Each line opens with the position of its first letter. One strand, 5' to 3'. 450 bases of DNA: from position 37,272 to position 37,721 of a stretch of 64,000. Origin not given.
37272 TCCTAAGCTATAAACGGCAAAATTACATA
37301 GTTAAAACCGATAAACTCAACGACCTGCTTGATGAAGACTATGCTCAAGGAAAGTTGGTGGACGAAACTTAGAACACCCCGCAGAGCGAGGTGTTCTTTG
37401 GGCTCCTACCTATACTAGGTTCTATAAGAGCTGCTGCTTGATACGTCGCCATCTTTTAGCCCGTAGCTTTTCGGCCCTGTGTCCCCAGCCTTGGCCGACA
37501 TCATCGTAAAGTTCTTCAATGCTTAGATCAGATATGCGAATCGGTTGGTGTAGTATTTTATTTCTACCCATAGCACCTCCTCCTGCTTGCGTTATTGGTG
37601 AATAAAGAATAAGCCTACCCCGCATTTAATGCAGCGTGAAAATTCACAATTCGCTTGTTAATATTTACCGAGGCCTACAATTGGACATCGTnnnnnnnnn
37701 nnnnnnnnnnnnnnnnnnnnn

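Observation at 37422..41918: Two unannotated 49-aa paralogous basic proteins bracket a signalling gene cluster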

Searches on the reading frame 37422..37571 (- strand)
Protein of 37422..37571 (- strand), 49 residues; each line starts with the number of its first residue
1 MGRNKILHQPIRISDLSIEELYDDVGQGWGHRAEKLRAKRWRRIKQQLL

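Call 8: search_protein_families(library=pfam, proteins=[window:37422-37571:-], max_evalue=0.01)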
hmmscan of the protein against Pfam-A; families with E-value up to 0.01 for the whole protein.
window:37422-37571:- (49 aa): 0 families

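Call 10: search_protein_families(library=ncbifam, proteins=[window:37422-37571:-], max_evalue=1)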
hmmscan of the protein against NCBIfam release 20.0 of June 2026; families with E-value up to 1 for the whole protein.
window:37422-37571:- (49 aa): 0 families

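Call 12: find_homologous_proteins(query=window:37425-37571:-, max_evalue=0.01)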
Query seq(49 aa) (49 aa): 1 proteins with E <= 0.01 among 1 candidates.
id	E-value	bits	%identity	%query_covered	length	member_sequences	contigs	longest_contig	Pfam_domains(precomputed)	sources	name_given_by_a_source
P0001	4.6e-24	100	98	100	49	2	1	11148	-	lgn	-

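Call 23: search_protein_representatives(alignment_id=A1)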
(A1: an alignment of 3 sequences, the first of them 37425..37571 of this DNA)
Query: 3 sequences, 49 profile positions. Proteins with E-value up to 0.001 (for the whole library): 147; up to 1e-10: 6; up to 1e-30: 0. The best 147 are listed.
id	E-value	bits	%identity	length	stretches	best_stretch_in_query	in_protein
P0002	1.2e-25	105.5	-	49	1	1-49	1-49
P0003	1.5e-16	76.3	-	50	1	1-48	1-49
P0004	2.4e-14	69.3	-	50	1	1-48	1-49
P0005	2.2e-12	63.0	-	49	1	1-49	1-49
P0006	3.9e-12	62.2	-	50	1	1-48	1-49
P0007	4.4e-12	62.1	-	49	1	1-48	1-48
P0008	3.9e-10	55.8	-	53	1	1-47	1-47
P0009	5.2e-10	55.4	-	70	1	1-46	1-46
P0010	8.8e-10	54.7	-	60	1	3-48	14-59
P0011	1.4e-09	54.1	-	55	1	1-47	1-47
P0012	1.9e-09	53.6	-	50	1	1-48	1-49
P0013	1.9e-09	53.6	-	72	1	1-47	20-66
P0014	2.3e-09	53.4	-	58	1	12-48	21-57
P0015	3.0e-09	53.0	-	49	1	1-47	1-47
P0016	3.2e-09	52.9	-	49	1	1-46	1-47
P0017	3.7e-09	52.7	-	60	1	3-48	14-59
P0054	6.9e-07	45.4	-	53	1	1-46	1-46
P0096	4.5e-05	39.6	-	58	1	1-47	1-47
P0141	7.9e-04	35.6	-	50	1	14-48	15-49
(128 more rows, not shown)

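Call 28: search_protein_families(library=pfam, alignment_id=A2, max_evalue=0.01)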
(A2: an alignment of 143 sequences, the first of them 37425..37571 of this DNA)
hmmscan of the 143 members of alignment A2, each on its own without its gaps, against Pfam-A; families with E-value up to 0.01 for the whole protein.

A. member 1, window:37425-37571:- (49 aa): 0 families

B. families by the number of members that match (of 143 scanned): 3 families
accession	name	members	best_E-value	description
PF03665.18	UPF0172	1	0.0027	Uncharacterised protein family (UPF0172)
PF24538.1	DUF7599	1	0.0088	Domain of unknown function (DUF7599)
PF13611.12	Peptidase_S76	1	0.0095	Serine peptidase of plant viral polyprotein, P1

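Call 29: search_protein_families(library=ncbifam, alignment_id=A2, max_evalue=0.01)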
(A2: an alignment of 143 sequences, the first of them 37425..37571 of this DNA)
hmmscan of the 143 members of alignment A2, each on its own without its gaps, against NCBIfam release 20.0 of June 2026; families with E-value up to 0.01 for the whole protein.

A. member 1, window:37425-37571:- (49 aa): 0 families

B. families by the number of members that match (of 143 scanned): 6 families
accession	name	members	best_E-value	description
NF045964.1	RNAP_delt_plasma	2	0.007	DNA-directed RNA polymerase subunit delta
NF009992.0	PRK13461.1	1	0.0037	F0F1 ATP synthase subunit B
TIGR04455.1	lipo_MXAN_6521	1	0.0044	MXAN_6521/LA_1396 family lipoprotein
NF033620.0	pqiC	1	0.0061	membrane integrity-associated transporter subunit PqiC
NF010264.0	PRK13710.1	1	0.0065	type II toxin-antitoxin system antitoxin CcdA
NF007246.0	PRK09692.1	1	0.0084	integrase domain-containing protein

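Call 34: find_encoding_contigs(protein=P0141, flank=8000, max_places=6)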
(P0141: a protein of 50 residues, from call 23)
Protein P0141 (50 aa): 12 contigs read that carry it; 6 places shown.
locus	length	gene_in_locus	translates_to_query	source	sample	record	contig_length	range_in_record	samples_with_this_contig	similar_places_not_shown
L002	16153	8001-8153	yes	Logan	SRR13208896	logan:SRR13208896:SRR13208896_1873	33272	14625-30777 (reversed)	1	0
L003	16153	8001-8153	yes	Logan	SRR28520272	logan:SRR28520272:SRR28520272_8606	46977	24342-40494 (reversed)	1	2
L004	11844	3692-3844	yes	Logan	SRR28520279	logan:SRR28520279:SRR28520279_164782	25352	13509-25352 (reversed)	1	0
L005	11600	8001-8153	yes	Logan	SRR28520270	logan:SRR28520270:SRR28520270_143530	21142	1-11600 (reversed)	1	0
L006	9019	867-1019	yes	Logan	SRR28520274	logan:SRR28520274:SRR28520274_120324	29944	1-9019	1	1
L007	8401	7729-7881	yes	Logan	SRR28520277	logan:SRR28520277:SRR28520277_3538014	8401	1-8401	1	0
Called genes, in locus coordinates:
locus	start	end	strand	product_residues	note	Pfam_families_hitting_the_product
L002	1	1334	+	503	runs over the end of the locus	PF00070:Pyr_redox (faint), PF01266:DAO (weak), PF01593:Amino_oxidase, PF13450:NAD_binding_8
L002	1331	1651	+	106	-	-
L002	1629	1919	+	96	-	PF18916:Lycopene_cyc (weak)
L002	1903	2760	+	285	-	PF01040:UbiA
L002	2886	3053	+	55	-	-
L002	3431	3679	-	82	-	-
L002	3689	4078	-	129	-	PF08818:DUF1801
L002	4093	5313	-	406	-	PF03629:SASA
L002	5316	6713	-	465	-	PF13810:DUF4185, PF16396:DUF5005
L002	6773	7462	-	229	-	PF00254:FKBP_C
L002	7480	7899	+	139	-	-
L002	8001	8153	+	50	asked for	-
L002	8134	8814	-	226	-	PF00027:cNMP_binding, PF13545:HTH_Crp_2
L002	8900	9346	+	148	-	PF00890:FAD_binding_2 (weak), PF01266:DAO (weak), PF03486:HI0933_like (weak), PF07992:Pyr_redox_2 (weak), PF13450:NAD_binding_8, PF01593:Amino_oxidase (weak)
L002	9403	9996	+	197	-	PF00081:Sod_Fe_N, PF02777:Sod_Fe_C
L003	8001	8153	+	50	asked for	-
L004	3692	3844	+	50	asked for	-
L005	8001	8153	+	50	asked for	-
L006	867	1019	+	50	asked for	-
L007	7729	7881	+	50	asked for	-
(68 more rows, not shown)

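Call 35: find_encoding_contigs(protein=P0005, flank=8000, max_places=3)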
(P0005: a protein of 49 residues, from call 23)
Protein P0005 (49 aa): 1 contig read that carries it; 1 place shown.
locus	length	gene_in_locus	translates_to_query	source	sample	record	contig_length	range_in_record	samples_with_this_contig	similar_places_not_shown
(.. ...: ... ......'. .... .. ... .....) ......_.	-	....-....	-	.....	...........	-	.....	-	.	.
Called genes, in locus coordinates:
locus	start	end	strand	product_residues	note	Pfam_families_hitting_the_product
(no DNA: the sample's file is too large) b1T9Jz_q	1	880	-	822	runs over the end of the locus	-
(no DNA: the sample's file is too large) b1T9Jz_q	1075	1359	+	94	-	-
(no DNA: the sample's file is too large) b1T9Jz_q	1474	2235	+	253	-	-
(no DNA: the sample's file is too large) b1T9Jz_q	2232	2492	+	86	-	-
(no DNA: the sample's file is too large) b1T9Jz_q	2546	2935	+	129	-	-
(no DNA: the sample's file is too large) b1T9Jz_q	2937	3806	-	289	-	PF01515:PTA_PTB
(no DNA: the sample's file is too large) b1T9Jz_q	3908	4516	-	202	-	PF01121:CoaE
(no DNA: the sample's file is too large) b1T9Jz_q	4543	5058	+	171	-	PF01467:CTP_transf_like, PF08218:Citrate_ly_lig (faint)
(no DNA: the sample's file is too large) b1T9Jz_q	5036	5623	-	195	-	-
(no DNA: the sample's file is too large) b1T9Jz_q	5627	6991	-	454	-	PF02878:PGM_PMM_I, PF02879:PGM_PMM_II, PF02880:PGM_PMM_III, PF00408:PGM_PMM_IV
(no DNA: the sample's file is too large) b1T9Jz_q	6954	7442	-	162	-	PF01288:HPPK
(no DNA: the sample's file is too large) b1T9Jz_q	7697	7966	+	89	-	PF04226:Transgly_assoc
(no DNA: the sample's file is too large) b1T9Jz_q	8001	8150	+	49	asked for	-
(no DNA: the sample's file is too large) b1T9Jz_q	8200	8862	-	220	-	PF00027:cNMP_binding, PF13545:HTH_Crp_2, PF00325:Crp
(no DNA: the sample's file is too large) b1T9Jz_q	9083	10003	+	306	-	-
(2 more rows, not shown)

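Call 38: find_related_loci(query=A4, collection=genome_contigs, flank=6000)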
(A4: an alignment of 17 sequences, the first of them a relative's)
Query A4 (50 aa) in genome_contigs; peptide patterns used: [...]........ (x = any residue, [..] = any of these).
75 stretches matched a pattern; 35 encode a relative of the query (tblastn E <= 1e-3); 35 distinct loci.
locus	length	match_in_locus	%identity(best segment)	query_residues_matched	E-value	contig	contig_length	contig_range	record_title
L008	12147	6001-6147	72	1-50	2e-19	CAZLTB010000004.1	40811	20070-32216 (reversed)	MAG TPA_asm: uncultured Candidatus Saccharibacteria bacterium isolate SRP200132_co1_495 genome assembly, contig: NODE_16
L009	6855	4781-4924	63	1-49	6e-18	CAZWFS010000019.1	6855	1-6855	MAG TPA_asm: uncultured Candidatus Saccharibacteria bacterium isolate binchicken_co174_48 genome assembly, contig: NODE_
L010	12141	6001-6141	59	1-49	3e-14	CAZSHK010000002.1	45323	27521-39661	MAG TPA_asm: uncultured Candidatus Saccharibacteria bacterium isolate SRP200132_co1_696 genome assembly, contig: NODE_13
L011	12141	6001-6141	61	1-49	2e-13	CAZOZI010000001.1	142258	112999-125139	MAG TPA_asm: uncultured Candidatus Saccharibacteria bacterium isolate SRP200132_co1_79 genome assembly, contig: NODE_102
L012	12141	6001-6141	53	1-49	2e-13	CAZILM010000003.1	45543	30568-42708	MAG TPA_asm: uncultured Candidatus Saccharibacteria bacterium isolate SRP200132_co1_22 genome assembly, contig: NODE_129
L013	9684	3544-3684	53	1-49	2e-13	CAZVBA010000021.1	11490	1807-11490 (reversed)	MAG TPA_asm: uncultured Candidatus Saccharibacteria bacterium isolate SRP200132_co1_559 genome assembly, contig: NODE_99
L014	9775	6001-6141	49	5-50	2e-12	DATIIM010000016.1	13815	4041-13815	MAG TPA_asm: Patescibacteria group bacterium isolate SMAG_U15665 k141_226218, whole genome shotgun sequence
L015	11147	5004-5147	53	2-50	2e-12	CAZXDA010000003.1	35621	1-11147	MAG TPA_asm: uncultured Candidatus Saccharibacteria bacterium isolate SRP093762_co1_23 genome assembly, contig: NODE_728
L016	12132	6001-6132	49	6-50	3e-12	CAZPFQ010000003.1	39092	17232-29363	MAG TPA_asm: uncultured Candidatus Saccharibacteria bacterium isolate SRP200132_co2_4 genome assembly, contig: NODE_808_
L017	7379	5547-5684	49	2-48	5e-12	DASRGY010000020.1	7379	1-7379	MAG TPA_asm: Candidatus Saccharimonadales bacterium isolate SMAG_U10070 k141_1201805, whole genome shotgun sequence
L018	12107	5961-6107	48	1-50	1e-11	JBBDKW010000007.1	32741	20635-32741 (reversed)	MAG: Candidatus Saccharimonadales bacterium isolate LejiaA_2_49_12 Lejia_A_2113_length_32741_cov_7, whole genome shotgun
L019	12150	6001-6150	53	1-50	6e-11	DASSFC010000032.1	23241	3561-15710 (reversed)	MAG TPA_asm: Candidatus Saccharimonadales bacterium isolate SMAG_U995 k141_700943, whole genome shotgun sequence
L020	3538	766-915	53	1-50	9e-11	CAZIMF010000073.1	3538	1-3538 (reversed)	MAG TPA_asm: uncultured Candidatus Saccharibacteria bacterium isolate SRP200132_co1_3 genome assembly, contig: NODE_5622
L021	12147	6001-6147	56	1-50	9e-11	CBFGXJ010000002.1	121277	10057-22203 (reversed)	MAG TPA_asm: uncultured bacterium isolate SRR32277390_binner123_Refined_3 genome assembly, contig: ERZ27245939.7, whole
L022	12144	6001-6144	48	1-50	1e-10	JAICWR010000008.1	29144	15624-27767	MAG: Candidatus Saccharibacteria bacterium isolate LS_FP_2_bin.57 k141_541932_length_29144_cov_20.0508, whole genome sho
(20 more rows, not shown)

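Call 53: search_solved_structures(query=A2, max_evalue=10, show_alignments=2)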
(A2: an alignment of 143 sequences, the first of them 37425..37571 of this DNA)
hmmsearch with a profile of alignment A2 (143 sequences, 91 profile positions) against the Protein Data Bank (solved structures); distinct sequences matched with E-value up to 10: 0.

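Call 56: predict_structure(alignment_id=A2)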
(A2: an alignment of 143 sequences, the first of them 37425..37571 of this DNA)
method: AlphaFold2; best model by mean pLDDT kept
length: 49 residues; sequences in the alignment: 143
mean_pLDDT: 78.9   pTM: 0.41
mean pLDDT of the five models: 78.9, 78.4, 77.6, 76.5, 76.0
residues with pLDDT >= 90: 14; 70-90: 21; 50-70: 14; < 50: 0
segments of 3 or more residues with pLDDT < 50: none
pLDDT, mean of each block of 10 residues (from residue 1): 68 74 70 93 91
secondary structure, 60 per line:
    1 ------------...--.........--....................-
elements in order: H18-26 H29-48

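Call 59: fold_search(model_id=the predicted structure, library=pdb)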
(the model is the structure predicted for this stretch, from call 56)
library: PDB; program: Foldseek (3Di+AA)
matches with E <= 10: 1; with E <= 0.001: 0
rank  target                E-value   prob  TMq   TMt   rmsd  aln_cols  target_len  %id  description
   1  7lq4_D                5.7e+00  0.08  0.39  0.26   7.9        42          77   26  Rr (RsiG)2-(c-di-GMP)2-WhiG complex (released 2021-07-14)

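Call 62: find_homologous_proteins(query=A2, max_evalue=0.001)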
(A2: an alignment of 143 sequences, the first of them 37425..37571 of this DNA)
Query A2 (143 sequences) (49 aa, profile of the alignment): 16 proteins with E <= 0.001 among 341 candidates.
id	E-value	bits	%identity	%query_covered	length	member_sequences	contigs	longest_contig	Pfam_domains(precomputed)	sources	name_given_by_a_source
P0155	1.5e-18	84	44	80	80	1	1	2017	-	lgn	-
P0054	9.9e-17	79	38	92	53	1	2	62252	-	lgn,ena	-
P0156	1.0e-16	79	27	98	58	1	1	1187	-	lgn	-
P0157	1.8e-16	78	25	98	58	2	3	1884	-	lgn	-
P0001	4.3e-16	76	98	100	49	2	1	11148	-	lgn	-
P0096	6.7e-16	76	23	98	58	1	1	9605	-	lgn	-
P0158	9.2e-16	75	35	98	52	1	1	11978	-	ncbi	-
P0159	1.1e-15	75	29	98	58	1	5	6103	-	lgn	-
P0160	1.4e-15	75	23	98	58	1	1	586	-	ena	-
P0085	3.0e-14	71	25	90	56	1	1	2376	-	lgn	-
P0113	3.8e-14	70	27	92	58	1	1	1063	-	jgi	-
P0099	1.9e-13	68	25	98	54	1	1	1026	-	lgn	-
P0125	1.0e-12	66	26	80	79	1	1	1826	-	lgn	-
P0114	2.8e-12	64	25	98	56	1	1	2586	-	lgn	-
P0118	1.1e-11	62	30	76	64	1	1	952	-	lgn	-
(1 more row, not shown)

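Call 63: find_encoding_contigs(protein=P0054, flank=6000, max_places=2)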
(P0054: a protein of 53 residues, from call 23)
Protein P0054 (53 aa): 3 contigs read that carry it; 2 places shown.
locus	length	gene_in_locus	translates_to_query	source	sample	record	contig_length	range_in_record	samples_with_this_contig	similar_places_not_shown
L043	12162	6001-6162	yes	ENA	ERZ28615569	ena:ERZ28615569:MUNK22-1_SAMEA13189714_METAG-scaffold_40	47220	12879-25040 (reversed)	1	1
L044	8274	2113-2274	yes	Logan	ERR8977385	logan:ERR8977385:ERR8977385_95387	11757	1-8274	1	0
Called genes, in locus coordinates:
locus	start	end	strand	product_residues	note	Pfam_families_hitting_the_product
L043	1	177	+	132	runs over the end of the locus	PF23636:DUF7144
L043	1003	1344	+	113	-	-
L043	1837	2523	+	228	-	PF00702:Hydrolase (weak), PF06941:NT5C (faint)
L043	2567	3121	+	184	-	PF00300:His_Phos_1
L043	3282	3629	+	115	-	-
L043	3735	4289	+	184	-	PF03640:Lipoprotein_15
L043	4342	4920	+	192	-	PF00560:LRR_1 (faint), PF12799:LRR_4 (faint), PF13855:LRR_8 (weak), PF23598:LRR_14 (faint), PF13855:LRR_8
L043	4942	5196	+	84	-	PF18905:DUF5661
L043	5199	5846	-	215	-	PF00027:cNMP_binding, PF13545:HTH_Crp_2, PF00325:Crp (weak)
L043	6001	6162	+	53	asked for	-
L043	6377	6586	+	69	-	-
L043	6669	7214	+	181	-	-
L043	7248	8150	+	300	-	PF14470:bPH_3, PF01243:PNPOx_N, PF12900:Pyridox_ox_2, PF16242:Pyrid_ox_like (faint)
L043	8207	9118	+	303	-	PF01551:Peptidase_M23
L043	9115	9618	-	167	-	-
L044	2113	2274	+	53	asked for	-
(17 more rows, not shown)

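Call 64: find_encoding_contigs(protein=P0158, flank=6000, max_places=2)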
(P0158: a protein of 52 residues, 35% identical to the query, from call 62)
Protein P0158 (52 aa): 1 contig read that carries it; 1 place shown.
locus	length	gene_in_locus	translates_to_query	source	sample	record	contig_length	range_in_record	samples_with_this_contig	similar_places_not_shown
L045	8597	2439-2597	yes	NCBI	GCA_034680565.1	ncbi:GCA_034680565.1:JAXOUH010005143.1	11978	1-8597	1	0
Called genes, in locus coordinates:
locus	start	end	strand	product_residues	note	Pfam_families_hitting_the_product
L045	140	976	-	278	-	-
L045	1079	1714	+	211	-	PF03575:Peptidase_S51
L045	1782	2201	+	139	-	PF08570:DUF1761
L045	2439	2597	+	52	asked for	-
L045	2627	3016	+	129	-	-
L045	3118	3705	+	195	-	PF00156:Pribosyltran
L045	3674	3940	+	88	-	-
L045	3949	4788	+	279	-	PF18845:baeRF_family3, PF18848:baeRF_family6, PF18849:baeRF_family7, PF18851:baeRF_family8, PF18855:baeRF_family11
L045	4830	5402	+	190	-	PF02525:Flavodoxin_2, PF03358:FMN_red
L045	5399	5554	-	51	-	-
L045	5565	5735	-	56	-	-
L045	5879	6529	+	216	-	PF00027:cNMP_binding, PF13545:HTH_Crp_2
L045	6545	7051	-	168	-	PF01243:PNPOx_N, PF12900:Pyridox_ox_2, PF16242:Pyrid_ox_like (weak)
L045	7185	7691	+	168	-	PF14470:bPH_3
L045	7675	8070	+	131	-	-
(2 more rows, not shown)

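Call 65: find_encoding_contigs(protein=P0096, flank=6000, max_places=2)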
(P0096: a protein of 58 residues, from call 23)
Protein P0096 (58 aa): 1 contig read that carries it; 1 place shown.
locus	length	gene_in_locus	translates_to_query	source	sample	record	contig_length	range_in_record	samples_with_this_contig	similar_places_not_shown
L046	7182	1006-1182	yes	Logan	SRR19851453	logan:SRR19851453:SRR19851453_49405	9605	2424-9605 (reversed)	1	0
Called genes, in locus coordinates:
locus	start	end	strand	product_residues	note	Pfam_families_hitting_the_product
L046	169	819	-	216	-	PF00027:cNMP_binding, PF13545:HTH_Crp_2, PF00325:Crp (faint)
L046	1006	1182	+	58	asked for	-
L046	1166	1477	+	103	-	-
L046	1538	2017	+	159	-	-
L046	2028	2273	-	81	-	PF00462:Glutaredoxin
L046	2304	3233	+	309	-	PF00561:Abhydrolase_1 (weak), PF12146:Hydrolase_4 (weak)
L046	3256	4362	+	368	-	PF13439:Glyco_transf_4, PF13579:Glyco_trans_4_4, PF20706:GT4-conflict, PF00534:Glycos_transf_1, PF13692:Glyco_trans_1_4, PF13524:Glyco_trans_1_2 (weak)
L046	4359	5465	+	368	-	PF13439:Glyco_transf_4, PF13579:Glyco_trans_4_4 (weak), PF00534:Glycos_transf_1, PF13692:Glyco_trans_1_4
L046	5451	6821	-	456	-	PF00133:tRNA-synt_1 (faint), PF01406:tRNA-synt_1e, PF01921:tRNA-synt_1f (faint), PF09334:tRNA-synt_1g (faint), PF23493:CysS_C (weak)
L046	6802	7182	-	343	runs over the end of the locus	PF01368:DHH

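Call 80: search_protein_families(library=phrogs, proteins=[window:37422-37571:-, P0004, P0141, P0017], max_evalue=0.01)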
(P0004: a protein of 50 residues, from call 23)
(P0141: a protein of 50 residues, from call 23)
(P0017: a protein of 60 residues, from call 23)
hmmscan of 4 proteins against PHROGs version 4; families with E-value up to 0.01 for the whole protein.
window:37422-37571:- (49 aa): 0 families

P0004 (50 aa): 0 families

P0141 (50 aa): 0 families

P0017 (60 aa): 0 families
